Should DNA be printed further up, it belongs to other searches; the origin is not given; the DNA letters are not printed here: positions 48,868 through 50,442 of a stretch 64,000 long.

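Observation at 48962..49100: The CCA-adding enzyme gene carries an out-of-frame internal deletion, while neighbouring tRNA genes encode their own CCA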

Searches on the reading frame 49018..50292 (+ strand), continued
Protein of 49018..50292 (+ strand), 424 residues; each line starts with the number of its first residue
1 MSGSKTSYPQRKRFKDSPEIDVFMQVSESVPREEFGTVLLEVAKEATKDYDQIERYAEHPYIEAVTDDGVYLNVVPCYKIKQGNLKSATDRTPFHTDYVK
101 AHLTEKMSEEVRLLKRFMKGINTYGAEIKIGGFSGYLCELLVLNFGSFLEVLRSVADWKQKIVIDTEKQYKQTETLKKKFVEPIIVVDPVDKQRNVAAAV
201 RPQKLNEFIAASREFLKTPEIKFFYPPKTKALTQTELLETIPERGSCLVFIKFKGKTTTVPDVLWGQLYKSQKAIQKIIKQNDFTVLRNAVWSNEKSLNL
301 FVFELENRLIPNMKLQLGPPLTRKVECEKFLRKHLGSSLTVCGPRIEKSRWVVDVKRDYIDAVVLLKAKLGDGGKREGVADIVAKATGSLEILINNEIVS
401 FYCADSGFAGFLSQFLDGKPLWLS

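Call 42: search_solved_structures(query=P0001, show_alignments=1, max_evalue=1e-30)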
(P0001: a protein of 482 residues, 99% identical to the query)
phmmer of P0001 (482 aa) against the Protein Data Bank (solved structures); distinct sequences matched with E-value up to 1e-30: 7.
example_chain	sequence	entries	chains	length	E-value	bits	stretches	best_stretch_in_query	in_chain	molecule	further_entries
1r89_A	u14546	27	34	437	4.8e-66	226.8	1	15-410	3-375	tRNA nucleotidyltransferase | CCA-adding enzyme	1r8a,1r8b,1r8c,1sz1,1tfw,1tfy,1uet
3ovs_A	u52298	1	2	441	5e-66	226.7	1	15-410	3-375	CCA-Adding Enzyme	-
3ovb_A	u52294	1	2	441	5e-66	226.7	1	15-410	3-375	CCA-Adding Enzyme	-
3ouy_A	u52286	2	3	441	5e-66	226.7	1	15-410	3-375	CCA-Adding Enzyme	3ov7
4x4n_A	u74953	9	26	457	5.6e-66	226.5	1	15-410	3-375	CCA-adding enzyme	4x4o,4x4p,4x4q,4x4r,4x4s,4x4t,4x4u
2zh7_A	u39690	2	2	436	5.7e-66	226.5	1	16-410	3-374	CCA-adding enzyme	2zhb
3ova_A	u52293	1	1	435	6.3e-66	226.4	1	16-410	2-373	CCA-adding enzyme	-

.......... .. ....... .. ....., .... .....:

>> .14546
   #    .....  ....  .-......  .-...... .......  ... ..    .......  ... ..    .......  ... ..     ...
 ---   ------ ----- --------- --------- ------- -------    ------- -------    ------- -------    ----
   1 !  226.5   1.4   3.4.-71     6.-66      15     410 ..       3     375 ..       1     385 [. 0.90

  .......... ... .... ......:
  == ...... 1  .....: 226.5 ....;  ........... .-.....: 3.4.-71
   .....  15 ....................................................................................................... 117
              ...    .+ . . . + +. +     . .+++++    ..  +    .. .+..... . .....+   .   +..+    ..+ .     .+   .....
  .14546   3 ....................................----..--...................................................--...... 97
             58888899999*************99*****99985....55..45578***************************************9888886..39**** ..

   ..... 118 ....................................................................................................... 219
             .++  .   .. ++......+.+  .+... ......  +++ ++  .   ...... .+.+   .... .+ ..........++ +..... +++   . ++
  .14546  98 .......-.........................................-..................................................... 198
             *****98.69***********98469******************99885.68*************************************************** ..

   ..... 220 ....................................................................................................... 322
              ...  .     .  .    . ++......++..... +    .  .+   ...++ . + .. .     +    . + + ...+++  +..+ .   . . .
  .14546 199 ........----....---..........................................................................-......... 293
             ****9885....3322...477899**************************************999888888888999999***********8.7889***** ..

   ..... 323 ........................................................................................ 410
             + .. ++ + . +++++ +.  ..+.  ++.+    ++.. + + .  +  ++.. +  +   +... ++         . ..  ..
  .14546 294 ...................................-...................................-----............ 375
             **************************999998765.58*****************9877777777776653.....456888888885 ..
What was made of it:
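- The 118 nt encode residues that align position by position with A. fulgidus CCA-adding enzyme: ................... against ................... (call 42).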

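Call 43: search_protein_families(library=pfam, proteins=[P0001], max_evalue=0.01)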
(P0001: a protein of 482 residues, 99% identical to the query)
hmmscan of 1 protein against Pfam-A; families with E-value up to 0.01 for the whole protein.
P0001 (482 aa): 3 families
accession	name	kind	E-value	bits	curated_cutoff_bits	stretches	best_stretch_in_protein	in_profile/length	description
PF09249.16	tRNA_NucTransf2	-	3.5e-45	153.3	27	1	167-283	1-113/113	tRNA nucleotidyltransferase, second domain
PF21133.2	CAA_C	-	5.6e-24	84.9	22.2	1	302-427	1-119/144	CCA-adding enzyme, C-terminal domain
PF01909.29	NTP_transf_2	-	7.7e-06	26.6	21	1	54-153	12-93/93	Nucleotidyltransferase domain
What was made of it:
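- On Class I archaeal CCA-adding enzyme (functional member): The intact sister scores 26.6 bits against a cut-off of 21 (call 43).
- Closest known: Class I. Same: It has the GS motif, the E-I-D carboxylate strand, and PF01909 + PF09249 + PF21133 (calls 42, 43).
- They restore the PF01909 hit (call 43).
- Tried and rejected: Insertion in the sisters, intron or intein, programmed frameshift: Rejected, because the segment encodes conserved head-domain residues (calls 42, 43).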

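Call 46: find_encoding_contigs(protein=P0139, flank=10000, max_places=10)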
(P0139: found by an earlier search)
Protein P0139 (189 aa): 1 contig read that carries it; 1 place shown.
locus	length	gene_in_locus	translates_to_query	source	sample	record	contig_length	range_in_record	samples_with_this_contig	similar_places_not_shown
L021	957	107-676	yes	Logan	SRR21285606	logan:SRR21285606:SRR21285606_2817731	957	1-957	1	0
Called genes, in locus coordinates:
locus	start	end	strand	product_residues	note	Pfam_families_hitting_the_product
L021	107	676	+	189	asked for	PF10469:AKAP7_NLS, PF02834:LigT_PEase, PF13563:2_5_RNA_ligase2, PF02834:LigT_PEase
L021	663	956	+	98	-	?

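Call 52: find_encoding_contigs(protein=P0124, flank=5000, max_places=3)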
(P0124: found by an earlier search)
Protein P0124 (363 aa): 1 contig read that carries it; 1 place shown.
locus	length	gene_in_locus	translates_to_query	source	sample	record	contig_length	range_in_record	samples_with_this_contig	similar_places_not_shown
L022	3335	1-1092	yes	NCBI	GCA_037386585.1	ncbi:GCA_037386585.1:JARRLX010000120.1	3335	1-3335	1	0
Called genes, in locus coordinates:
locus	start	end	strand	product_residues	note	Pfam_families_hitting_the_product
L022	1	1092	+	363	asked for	PF09249:tRNA_NucTransf2, PF21133:CAA_C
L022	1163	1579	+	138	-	PF02308:MgtC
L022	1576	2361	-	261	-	PF01493:GXGXG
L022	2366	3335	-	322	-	PF01645:Glu_synthase, PF04898:Glu_syn_central, PF01180:DHO_dh (faint), PF00478:IMPDH, PF03060:NMO, PF01070:FMN_dh (weak)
